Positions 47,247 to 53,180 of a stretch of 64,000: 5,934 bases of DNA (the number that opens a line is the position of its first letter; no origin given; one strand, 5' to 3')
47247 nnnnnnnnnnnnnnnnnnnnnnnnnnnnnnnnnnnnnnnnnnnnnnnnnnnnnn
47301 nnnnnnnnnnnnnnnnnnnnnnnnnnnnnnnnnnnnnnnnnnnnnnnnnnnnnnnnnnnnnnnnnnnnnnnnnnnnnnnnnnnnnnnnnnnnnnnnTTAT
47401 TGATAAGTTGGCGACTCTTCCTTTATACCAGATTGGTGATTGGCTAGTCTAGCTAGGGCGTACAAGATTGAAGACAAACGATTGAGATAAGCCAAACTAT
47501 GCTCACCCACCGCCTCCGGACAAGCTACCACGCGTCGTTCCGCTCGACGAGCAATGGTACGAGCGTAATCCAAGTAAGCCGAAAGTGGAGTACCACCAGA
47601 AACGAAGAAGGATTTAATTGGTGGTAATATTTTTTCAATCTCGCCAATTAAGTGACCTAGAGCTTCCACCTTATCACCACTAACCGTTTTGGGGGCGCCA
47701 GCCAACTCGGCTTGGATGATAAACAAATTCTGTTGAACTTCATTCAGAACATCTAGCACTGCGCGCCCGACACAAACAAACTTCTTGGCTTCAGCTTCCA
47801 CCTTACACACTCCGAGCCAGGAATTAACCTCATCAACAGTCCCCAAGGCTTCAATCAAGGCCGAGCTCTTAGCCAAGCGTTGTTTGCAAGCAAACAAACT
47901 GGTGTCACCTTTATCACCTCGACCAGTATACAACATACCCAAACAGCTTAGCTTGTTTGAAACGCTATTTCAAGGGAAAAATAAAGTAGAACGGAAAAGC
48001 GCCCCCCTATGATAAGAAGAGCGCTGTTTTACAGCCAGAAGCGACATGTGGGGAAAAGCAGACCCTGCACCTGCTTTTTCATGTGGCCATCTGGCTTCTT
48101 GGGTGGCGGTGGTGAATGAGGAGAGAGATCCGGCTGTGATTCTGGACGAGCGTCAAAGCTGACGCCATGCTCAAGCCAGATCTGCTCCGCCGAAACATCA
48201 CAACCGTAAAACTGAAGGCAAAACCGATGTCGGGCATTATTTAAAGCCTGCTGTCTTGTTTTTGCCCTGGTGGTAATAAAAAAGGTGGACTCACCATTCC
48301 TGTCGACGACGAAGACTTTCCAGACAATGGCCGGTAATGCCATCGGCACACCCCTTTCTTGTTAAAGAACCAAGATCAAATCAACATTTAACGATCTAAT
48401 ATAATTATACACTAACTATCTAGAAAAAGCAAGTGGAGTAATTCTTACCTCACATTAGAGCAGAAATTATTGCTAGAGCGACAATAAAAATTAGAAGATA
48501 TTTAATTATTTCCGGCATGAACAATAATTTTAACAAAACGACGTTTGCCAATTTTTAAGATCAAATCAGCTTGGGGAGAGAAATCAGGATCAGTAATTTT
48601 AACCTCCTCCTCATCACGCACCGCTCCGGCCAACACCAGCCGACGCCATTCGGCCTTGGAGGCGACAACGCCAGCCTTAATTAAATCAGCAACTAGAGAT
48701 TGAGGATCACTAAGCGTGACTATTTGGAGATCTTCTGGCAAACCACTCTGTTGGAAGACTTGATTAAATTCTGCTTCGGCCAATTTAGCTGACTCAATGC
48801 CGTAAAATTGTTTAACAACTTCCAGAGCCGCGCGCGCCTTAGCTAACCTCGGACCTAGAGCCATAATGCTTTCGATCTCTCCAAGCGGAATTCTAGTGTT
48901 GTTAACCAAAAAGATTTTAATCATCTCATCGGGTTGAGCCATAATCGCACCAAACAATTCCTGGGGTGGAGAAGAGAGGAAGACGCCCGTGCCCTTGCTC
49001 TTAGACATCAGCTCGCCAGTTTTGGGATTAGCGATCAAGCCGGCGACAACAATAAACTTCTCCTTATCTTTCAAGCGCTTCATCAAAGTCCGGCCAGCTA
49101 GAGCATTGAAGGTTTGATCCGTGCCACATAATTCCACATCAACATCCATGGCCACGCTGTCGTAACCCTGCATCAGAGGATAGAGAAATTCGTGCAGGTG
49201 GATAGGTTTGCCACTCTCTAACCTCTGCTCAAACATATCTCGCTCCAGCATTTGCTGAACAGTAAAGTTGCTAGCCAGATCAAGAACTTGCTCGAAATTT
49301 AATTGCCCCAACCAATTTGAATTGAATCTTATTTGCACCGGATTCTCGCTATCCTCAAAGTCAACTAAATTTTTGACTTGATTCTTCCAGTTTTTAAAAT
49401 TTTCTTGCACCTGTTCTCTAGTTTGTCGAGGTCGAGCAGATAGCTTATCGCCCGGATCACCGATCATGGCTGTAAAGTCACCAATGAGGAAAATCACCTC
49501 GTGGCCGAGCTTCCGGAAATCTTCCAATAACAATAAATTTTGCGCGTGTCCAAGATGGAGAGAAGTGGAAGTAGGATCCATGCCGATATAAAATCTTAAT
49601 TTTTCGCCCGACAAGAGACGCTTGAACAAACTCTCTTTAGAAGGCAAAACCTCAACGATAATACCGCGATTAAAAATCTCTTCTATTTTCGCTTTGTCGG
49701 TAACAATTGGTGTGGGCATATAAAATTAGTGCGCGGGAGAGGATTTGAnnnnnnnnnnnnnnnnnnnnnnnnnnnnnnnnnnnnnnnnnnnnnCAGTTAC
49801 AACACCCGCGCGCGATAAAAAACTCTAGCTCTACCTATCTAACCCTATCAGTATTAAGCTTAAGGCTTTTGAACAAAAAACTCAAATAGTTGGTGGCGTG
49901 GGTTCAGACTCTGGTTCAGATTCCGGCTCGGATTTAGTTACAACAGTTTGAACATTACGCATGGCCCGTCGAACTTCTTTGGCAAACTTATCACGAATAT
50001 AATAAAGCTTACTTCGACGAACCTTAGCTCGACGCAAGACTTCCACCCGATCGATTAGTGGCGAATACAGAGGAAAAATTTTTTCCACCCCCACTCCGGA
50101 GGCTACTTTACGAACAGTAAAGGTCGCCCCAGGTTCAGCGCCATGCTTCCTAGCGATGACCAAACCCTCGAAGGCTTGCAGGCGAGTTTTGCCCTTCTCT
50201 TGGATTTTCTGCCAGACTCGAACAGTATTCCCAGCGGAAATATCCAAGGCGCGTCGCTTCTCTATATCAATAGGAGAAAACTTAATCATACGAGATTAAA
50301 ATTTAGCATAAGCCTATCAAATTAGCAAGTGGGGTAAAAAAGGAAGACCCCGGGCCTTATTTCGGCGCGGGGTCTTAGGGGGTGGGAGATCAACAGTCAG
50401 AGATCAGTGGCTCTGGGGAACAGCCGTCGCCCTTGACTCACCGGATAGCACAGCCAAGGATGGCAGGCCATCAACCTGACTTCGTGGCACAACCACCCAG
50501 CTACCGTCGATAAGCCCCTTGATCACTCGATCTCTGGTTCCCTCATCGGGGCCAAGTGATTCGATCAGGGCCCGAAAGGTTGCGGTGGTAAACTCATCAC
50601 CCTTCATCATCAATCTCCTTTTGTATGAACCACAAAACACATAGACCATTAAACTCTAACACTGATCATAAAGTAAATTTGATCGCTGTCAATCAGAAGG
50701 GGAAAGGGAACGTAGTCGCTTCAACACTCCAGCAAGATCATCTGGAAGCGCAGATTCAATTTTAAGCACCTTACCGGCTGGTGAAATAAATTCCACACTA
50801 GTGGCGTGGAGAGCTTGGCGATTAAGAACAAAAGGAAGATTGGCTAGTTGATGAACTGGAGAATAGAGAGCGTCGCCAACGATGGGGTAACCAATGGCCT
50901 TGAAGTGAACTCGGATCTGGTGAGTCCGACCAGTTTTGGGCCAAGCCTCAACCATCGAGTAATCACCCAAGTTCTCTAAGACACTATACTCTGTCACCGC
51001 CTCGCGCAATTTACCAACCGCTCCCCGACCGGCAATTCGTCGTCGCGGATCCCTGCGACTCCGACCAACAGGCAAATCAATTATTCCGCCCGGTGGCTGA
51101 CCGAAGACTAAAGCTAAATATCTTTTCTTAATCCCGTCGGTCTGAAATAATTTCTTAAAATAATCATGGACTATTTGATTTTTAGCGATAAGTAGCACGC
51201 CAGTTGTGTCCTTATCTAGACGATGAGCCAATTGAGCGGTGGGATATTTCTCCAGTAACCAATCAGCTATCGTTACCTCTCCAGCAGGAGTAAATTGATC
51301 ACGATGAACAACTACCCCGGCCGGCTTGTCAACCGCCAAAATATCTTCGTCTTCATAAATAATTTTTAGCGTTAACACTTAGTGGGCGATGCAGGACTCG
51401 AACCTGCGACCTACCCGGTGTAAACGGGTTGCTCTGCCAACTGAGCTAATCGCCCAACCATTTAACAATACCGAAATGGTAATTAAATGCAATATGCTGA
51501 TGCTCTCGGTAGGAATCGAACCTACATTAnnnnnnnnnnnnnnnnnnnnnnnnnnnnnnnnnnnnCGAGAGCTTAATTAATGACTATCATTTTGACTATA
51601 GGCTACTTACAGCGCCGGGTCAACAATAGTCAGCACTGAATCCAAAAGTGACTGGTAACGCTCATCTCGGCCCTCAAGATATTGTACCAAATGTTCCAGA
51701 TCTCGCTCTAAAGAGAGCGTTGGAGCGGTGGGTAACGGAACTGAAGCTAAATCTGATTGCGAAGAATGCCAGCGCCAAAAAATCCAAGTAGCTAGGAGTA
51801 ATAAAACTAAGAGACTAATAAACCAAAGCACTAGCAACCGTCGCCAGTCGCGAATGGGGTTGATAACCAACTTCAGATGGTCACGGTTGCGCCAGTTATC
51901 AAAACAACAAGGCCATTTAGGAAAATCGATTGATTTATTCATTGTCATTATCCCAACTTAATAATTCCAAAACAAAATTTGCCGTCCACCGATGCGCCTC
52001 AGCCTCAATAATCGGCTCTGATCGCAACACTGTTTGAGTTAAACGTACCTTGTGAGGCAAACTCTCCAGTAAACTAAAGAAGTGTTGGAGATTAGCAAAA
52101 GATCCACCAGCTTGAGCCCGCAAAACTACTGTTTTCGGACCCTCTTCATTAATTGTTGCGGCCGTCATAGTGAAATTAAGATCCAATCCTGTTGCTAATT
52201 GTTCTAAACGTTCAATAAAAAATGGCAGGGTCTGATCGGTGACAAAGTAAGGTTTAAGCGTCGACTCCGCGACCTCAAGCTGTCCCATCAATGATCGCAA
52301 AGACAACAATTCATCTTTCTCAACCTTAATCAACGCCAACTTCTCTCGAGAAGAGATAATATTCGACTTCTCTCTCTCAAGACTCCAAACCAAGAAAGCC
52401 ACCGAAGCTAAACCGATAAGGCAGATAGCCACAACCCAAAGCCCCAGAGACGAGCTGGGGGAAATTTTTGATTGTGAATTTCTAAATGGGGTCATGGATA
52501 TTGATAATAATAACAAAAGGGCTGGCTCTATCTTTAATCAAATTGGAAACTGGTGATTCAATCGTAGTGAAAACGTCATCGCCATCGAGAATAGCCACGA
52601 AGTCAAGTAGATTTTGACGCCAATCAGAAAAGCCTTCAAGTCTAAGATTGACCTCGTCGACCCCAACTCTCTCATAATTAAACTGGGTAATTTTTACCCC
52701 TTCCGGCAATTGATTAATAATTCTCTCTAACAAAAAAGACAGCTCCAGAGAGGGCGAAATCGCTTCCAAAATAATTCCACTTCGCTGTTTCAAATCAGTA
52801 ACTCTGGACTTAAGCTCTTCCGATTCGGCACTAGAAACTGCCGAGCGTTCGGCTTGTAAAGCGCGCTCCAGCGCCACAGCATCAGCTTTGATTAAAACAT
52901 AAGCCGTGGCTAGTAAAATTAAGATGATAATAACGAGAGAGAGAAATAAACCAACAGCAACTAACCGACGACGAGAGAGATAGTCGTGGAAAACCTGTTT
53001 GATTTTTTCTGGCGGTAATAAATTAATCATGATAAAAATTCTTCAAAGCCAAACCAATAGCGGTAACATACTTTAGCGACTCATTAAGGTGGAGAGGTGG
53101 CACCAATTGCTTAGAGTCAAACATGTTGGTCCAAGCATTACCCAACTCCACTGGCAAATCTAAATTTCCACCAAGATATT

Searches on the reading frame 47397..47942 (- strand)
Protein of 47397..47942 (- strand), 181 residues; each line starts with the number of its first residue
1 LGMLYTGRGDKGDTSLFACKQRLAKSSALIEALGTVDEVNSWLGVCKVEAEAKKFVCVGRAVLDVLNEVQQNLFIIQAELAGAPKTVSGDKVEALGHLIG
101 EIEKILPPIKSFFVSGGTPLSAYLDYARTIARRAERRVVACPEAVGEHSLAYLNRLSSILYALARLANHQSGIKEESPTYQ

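Call 49: search_protein_families(library=pfam, proteins=[window:47397-47942:-], max_evalue=0.001)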
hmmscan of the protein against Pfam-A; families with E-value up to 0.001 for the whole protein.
window:47397-47942:- (181 aa): 1 family
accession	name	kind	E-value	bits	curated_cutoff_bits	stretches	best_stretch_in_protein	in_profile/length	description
PF01923.23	Cob_adeno_trans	-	4.8e-44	150.9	24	1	4-166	1-170/171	Cobalamin adenosyltransferase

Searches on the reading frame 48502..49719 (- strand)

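Call 49: search_protein_families(library=pfam, proteins=[window:48502-49719:-], max_evalue=0.001)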
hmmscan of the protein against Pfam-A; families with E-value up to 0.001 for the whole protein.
window:48502-49719:- (405 aa): 1 family
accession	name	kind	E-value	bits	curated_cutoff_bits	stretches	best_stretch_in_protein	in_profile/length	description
PF00579.31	tRNA-synt_1b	-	8.3e-61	206.3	21.1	1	38-323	3-292/292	tRNA synthetases class I (W and Y)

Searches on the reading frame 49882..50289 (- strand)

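Call 49: search_protein_families(library=pfam, proteins=[window:49882-50289:-], max_evalue=0.001)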
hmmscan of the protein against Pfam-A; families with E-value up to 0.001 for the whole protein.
window:49882-50289:- (135 aa): 1 family
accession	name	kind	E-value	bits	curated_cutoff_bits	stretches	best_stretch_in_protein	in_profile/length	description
PF01245.26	Ribosomal_L19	-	1.6e-34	118.7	22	1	12-107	13-107/111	Ribosomal protein L19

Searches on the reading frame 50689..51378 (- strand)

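Call 49: search_protein_families(library=pfam, proteins=[window:50689-51378:-], max_evalue=0.001)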
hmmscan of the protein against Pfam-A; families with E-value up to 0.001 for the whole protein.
window:50689-51378:- (229 aa): 1 family
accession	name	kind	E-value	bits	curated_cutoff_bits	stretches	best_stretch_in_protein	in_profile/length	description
PF00849.27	PseudoU_synth_2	-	6.4e-29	101.6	26.8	1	13-160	2-151/152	RNA pseudouridylate synthase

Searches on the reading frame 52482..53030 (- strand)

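Call 49: search_protein_families(library=pfam, proteins=[window:52482-53030:-], max_evalue=0.001)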
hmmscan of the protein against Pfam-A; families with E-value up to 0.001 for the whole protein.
window:52482-53030:- (182 aa): 1 family
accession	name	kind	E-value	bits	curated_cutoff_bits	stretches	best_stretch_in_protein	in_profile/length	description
PF05137.18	PilN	-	0.00035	21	22.8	1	100-159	2-56/78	Fimbrial assembly protein (PilN)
